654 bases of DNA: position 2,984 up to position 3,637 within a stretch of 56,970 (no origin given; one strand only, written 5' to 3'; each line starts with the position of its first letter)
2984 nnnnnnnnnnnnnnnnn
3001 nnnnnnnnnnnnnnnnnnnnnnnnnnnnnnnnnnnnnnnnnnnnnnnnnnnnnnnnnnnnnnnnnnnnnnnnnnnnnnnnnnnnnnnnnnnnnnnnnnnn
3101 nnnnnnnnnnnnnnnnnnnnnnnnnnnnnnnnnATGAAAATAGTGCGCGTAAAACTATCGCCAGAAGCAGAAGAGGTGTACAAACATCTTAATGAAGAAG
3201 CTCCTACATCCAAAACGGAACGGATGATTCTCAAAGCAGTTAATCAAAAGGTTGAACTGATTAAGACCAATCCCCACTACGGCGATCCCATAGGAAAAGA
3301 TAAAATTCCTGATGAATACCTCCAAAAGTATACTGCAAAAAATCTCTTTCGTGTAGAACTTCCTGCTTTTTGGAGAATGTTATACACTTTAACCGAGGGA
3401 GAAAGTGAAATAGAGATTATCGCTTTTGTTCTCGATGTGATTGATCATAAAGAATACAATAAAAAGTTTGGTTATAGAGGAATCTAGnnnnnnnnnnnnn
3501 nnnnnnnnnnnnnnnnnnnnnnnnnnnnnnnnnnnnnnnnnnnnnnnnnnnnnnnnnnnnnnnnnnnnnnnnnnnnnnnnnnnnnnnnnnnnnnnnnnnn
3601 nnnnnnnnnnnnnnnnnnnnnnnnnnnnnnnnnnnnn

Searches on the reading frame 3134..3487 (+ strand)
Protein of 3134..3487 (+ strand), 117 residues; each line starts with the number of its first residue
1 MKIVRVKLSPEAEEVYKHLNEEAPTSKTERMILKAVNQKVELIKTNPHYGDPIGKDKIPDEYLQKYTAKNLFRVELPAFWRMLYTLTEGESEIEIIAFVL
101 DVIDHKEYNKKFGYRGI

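Call 6: search_protein_families(library=pfam, proteins=[window:3134-3487:+], max_evalue=0.1)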
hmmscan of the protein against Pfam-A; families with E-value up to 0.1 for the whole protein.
window:3134-3487:+ (117 aa): 0 families

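Call 10: find_encoding_contigs(protein=window:3134-3487:+, flank=10000, max_places=10)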
Protein window:3134-3487:+ (117 aa): 22 contigs read that carry it; 10 places shown.
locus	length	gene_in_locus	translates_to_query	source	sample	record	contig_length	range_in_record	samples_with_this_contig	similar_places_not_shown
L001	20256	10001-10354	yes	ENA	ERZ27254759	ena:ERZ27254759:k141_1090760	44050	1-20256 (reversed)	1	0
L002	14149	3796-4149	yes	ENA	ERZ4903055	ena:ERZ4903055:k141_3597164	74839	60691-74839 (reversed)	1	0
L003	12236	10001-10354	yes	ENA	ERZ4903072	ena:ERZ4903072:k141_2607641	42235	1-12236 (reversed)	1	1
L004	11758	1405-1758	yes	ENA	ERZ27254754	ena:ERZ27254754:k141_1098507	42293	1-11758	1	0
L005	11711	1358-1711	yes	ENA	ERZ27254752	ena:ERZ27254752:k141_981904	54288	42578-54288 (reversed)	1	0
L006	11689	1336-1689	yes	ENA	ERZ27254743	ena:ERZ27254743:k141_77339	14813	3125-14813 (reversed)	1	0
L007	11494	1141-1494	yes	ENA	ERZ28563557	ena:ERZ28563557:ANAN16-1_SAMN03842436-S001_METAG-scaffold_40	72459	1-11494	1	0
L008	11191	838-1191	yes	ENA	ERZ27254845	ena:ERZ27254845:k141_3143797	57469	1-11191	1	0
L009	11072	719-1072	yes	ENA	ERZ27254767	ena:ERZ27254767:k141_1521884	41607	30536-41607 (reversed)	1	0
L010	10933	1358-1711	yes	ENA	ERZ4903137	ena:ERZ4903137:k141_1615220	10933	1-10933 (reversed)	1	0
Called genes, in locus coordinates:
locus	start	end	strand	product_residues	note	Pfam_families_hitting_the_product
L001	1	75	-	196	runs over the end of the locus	PF13489:Methyltransf_23, PF02353:CMAS (weak), PF13847:Methyltransf_31, PF08241:Methyltransf_11, PF08242:Methyltransf_12, PF13649:Methyltransf_25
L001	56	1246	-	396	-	PF01522:Polysacc_deac_1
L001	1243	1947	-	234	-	PF00535:Glycos_transf_2, PF10111:Glyco_tranf_2_2 (weak), PF13641:Glyco_tranf_2_3 (faint)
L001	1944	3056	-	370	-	PF01073:3Beta_HSD, PF01370:Epimerase, PF02719:Polysacc_synt_2, PF05368:NmrA, PF07993:NAD_binding_4, PF16363:GDP_Man_Dehyd, PF01370:Epimerase, PF16363:GDP_Man_Dehyd, +1 more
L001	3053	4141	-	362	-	PF01041:DegT_DnrJ_EryC1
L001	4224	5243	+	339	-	PF01408:GFO_IDH_MocA, PF02894:GFO_IDH_MocA_C, PF22725:GFO_IDH_MocA_C3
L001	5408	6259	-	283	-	PF02498:Bro-N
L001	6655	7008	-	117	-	PF01934:HepT-like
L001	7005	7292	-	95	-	PF01909:NTP_transf_2, PF18765:Polbeta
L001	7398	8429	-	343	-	PF13353:Fer4_12 (faint), PF04055:Radical_SAM, PF13186:SPASM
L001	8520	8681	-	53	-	PF04014:MazE_antitoxin (weak)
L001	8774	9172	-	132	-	-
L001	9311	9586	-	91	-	-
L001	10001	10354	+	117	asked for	-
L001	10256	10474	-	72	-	-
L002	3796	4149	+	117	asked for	-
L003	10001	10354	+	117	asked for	-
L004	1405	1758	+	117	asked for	-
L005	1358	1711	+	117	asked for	-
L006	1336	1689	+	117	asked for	-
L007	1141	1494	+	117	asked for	-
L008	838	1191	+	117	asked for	-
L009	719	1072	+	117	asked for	-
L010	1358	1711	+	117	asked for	-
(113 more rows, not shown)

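Call 18: search_solved_structures(query=window:3134-3487:+, max_evalue=10, show_alignments=2)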
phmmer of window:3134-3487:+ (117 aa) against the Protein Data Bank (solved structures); distinct sequences matched with E-value up to 10: 1.
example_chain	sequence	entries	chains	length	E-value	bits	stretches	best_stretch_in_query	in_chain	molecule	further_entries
5cwp_A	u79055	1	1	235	0.16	15.4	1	6-60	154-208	Designed helical repeat protein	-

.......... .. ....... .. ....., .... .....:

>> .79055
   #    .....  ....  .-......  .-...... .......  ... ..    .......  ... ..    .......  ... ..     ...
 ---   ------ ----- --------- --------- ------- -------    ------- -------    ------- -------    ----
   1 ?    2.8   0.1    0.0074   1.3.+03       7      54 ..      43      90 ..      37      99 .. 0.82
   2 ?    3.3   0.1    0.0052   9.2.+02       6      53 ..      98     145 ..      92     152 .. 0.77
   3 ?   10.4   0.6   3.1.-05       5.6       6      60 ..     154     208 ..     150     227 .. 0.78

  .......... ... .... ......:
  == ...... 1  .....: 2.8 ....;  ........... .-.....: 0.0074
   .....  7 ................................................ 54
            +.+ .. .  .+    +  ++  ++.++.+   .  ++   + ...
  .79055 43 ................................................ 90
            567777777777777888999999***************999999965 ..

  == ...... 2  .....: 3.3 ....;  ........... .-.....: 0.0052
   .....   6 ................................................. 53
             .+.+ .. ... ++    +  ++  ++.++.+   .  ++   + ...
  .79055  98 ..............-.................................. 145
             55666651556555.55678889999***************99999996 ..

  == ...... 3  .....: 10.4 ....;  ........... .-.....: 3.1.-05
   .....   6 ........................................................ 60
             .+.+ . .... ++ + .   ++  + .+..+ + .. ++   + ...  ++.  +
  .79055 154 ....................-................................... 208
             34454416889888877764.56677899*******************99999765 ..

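Call 20: search_protein_families(library=ncbifam, proteins=[window:3134-3487:+], max_evalue=1)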
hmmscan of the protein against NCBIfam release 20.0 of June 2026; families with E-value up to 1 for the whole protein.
window:3134-3487:+ (117 aa): 3 families
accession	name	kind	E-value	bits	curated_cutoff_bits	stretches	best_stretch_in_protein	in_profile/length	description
NF009032.0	PRK12366.1-3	equivalog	0.025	12.8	773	1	85-116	66-97/651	replication factor A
NF005321.0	PRK06852.1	equivalog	0.11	11.6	420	1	6-67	13-72/308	aldolase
NF012035.0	PRK15491.1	equivalog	0.12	11.6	362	1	84-116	170-202/374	replication factor A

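Call 21: find_homologous_proteins(query=window:3134-3487:+, max_evalue=0.001)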
Query window:3134-3487:+ (117 aa): 1806 proteins with E <= 0.001 among 1807 candidates; the best 120 are listed.
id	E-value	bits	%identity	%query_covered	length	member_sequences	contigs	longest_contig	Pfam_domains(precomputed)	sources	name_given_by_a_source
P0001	1.8e-68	246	96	100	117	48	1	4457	-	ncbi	-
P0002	1.8e-64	233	91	100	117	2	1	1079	-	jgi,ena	-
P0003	1.0e-63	230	91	99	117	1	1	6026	-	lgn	-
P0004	2.1e-63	229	92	98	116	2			-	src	-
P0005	3.0e-63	229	90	99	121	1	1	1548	-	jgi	jgi:hypothetical protein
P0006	1.0e-61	224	86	99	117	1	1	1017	-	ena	-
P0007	1.9e-61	223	85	99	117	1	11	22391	-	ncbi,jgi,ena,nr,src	ncbi:MAG TPA: hypothetical protein VJH88_01100 [Candidatus Nanoarchaeia archaeon]|nr:hypothetical pr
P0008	1.2e-60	220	84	99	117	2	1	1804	-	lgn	-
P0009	1.2e-60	220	85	100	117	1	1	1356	-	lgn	-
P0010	5.7e-60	218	84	99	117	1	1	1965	-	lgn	-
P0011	7.6e-60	218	88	99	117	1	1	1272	-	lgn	-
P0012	1.3e-59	217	84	99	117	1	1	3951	-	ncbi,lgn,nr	ncbi:MAG: hypothetical protein Q8R53_00845 [Nanoarchaeota archaeon]|nr:hypothetical protein [Nanoarc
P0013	1.9e-59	217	84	100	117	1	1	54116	-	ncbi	-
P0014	2.5e-59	216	86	99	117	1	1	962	-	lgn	-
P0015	1.2e-58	214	85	100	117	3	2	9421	-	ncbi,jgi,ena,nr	ncbi:hypothetical protein COV17_03730 [Candidatus Woesearchaeota archaeon CG10_big_fil_rev_8_21_14_0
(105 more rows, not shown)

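Call 24: find_related_loci(query=A1, collection=genome_contigs, flank=5000)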
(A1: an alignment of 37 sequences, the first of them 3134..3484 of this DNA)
Query A1 (117 aa) in genome_contigs; peptide patterns used: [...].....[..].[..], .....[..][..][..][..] (x = any residue, [..] = any of these).
280 stretches matched a pattern; 258 encode a relative of the query (tblastn E <= 1e-3); the best 80 are kept; 80 distinct loci.
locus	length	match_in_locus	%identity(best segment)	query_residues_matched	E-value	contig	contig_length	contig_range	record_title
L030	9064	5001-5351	97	1-117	1e-73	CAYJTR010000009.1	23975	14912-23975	MAG TPA_asm: uncultured Methanosarcinales archaeon isolate ERP125453_co1_177 genome assembly, contig: NODE_1935_length_2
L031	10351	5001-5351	95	1-117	2e-72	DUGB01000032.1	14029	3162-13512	MAG TPA_asm: Candidatus Woesearchaeota archaeon isolate UBA10204 contig_27722, whole genome shotgun sequence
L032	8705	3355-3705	89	1-117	2e-68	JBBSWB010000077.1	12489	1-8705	MAG: Nanoarchaeota archaeon isolate H41-bin204_1 H41_bin204_1_000000000077, whole genome shotgun sequence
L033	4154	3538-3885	85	1-116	5e-67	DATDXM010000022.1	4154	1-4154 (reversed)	MAG TPA_asm: Candidatus Nanoarchaeia archaeon isolate SMAG_U8139 k141_1773853, whole genome shotgun sequence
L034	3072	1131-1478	87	1-116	7e-67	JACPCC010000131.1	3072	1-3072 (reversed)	MAG: Candidatus Woesearchaeota archaeon isolate NC_groundwater_273_Ag_S-0.2um_35_6 S5_GD2017_2_S2_scaffold_41724, whole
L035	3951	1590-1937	84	1-116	3e-65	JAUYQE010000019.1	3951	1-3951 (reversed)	MAG: Nanoarchaeota archaeon isolate C4_metabat.bin.89 C4_k141_549651, whole genome shotgun sequence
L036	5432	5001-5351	94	1-117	3e-65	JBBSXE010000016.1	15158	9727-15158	MAG: Nanoarchaeota archaeon isolate H32-bin055_1 H32_bin055_1_000000000016, whole genome shotgun sequence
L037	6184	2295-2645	84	1-117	1e-64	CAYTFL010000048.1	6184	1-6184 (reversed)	MAG TPA_asm: Candidatus Woesearchaeota archaeon isolate SRP077602_co6_97 genome assembly, contig: NODE_18621_length_6184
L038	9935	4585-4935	85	1-117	2e-64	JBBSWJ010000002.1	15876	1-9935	MAG: Nanoarchaeota archaeon isolate H51-bin140_1 H51_bin140_1_000000000002, whole genome shotgun sequence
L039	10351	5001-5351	83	1-117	4e-64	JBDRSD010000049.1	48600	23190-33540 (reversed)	MAG: Nanoarchaeota archaeon isolate MEGAHIT-group-3.127 k141_606736, whole genome shotgun sequence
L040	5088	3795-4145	84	1-117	7e-64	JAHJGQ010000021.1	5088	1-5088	MAG: Nanoarchaeota archaeon isolate Modern_marine_glass_biofilm.mb.79 Modern_marine_glas.mb.79_k141_94463, whole genome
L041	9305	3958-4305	82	1-116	2e-63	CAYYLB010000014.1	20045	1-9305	MAG TPA_asm: uncultured Methanosarcinales archaeon isolate binchicken_co38_1359 genome assembly, contig: NODE_5645_lengt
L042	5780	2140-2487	83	1-116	2e-62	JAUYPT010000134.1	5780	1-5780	MAG: Nanoarchaeota archaeon isolate C4_metabat.bin.53 C4_k141_85009, whole genome shotgun sequence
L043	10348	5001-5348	81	1-116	6e-62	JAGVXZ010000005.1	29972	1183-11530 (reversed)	Candidatus Woesearchaeota archaeon isolate RIFCSPHIGHO2_12_FULL_30_20 rifcsphigho2_12_scaffold_1880, whole genome shotgu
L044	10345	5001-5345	81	1-115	2e-61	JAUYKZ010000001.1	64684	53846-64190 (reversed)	MAG: archaeon isolate C24_metabat.bin.228 C24_k141_143918, whole genome shotgun sequence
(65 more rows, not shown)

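Call 31: predict_structure(alignment_id=A1)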
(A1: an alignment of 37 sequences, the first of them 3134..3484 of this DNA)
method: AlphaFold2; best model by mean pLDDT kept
length: 117 residues; sequences in the alignment: 37
mean_pLDDT: 83.8   pTM: 0.74
mean pLDDT of the five models: 83.8, 83.3, 82.9, 82.5, 81.3
residues with pLDDT >= 90: 64; 70-90: 35; 50-70: 13; < 50: 5
segments of 3 or more residues with pLDDT < 50: 113-117
pLDDT, mean of each block of 10 residues (from residue 1): 83 93 94 96 92 86 81 91 85 89 57 48
secondary structure, 60 per line:
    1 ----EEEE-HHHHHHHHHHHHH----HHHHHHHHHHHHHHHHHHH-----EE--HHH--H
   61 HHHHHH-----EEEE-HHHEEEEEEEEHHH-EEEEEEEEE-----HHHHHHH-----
elements in order: E5-8 H10-22 H27-45 H60-66 E72-75 E80-87 E92-100 H106-112

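Call 35: fold_search(model_id=the predicted structure, library=pdb)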
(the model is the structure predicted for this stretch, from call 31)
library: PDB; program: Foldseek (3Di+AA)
matches with E <= 10: 464; with E <= 0.001: 4
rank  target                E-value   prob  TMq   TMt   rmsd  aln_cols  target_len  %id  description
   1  9w3a_A                3.6e-05  1.00  0.54  0.56   7.1       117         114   13  Crystal structure of PfiAT toxin-antitoxin complex (released 2026-02-11)
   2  9w3a_C                5.0e-05  1.00  0.54  0.56   7.4       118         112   13  Crystal structure of PfiAT toxin-antitoxin complex (released 2026-02-11)
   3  9w3a_B                7.4e-05  1.00  0.54  0.56   7.5       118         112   13  Crystal structure of PfiAT toxin-antitoxin complex (released 2026-02-11)
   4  9w3a_D                2.3e-04  1.00  0.54  0.57   7.4       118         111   13  Crystal structure of PfiAT toxin-antitoxin complex (released 2026-02-11)
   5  6n90_B                1.2e-03  1.00  0.59  0.78   3.0       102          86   13  YoeB/ParE toxin from Agrobacterium tumefaciens (released 2019-11-06)
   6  7v5y_E                1.5e-03  1.00  0.54  0.69   4.8       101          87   18  Crystal structure of hexameric complex of Sa2YoeB-Sa2YefM toxin-antitoxin from Staphylococcus aureus (released 2021-12-15)
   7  5ja9_D                1.8e-03  1.00  0.54  0.62   7.5       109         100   11  Crystal structure of the HigB2 toxin in complex with Nb6 (released 2017-04-05)
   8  7v6w_E                1.8e-03  1.00  0.54  0.69   4.8       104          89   18  Crystal structure of heterohexameric Sa2YoeB-Sa2YefM complex bound to 26bp-DNA (released 2021-12-15)
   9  6xrw_C                1.8e-03  1.00  0.52  0.62   4.1       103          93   10  Chromosomal ParDE TA system from P. aeruginosa (released 2021-07-28)
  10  4fxh_B                2.0e-03  1.00  0.52  0.63   5.0       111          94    9  Crystal structure of the isolated E. coli RelE toxin, P212121 form (released 2012-08-29)
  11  7v6w_F                2.1e-03  1.00  0.55  0.70   4.6       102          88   19  Crystal structure of heterohexameric Sa2YoeB-Sa2YefM complex bound to 26bp-DNA (released 2021-12-15)
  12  9g12_A                2.4e-03  1.00  0.54  0.71   2.9       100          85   20  Mycobacterium tuberculosis RelBE1 toxin-antitoxin system; rv1247c (relB1 antitoxin), rv1246c (relE1 toxin) (released 2025-12-17)
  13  4fxe_E                2.7e-03  1.00  0.53  0.73   3.2        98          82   10  Crystal structure of the intact E. coli RelBE toxin-antitoxin complex (released 2012-08-29)
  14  5cw7_B                3.5e-03  1.00  0.60  0.72   2.9       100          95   14  Crystal structure of the PaaA2-ParE2 antitoxin-toxin complex (released 2016-06-01)
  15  9g12_B                4.0e-03  1.00  0.53  0.70   3.0        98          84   19  Mycobacterium tuberculosis RelBE1 toxin-antitoxin system; rv1247c (relB1 antitoxin), rv1246c (relE1 toxin) (released 2025-12-17)
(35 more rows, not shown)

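Call 75: search_solved_structures(query=A1, max_evalue=10, show_alignments=2)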
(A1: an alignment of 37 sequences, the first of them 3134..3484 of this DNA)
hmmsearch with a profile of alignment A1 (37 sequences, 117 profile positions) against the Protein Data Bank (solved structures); distinct sequences matched with E-value up to 10: 0.
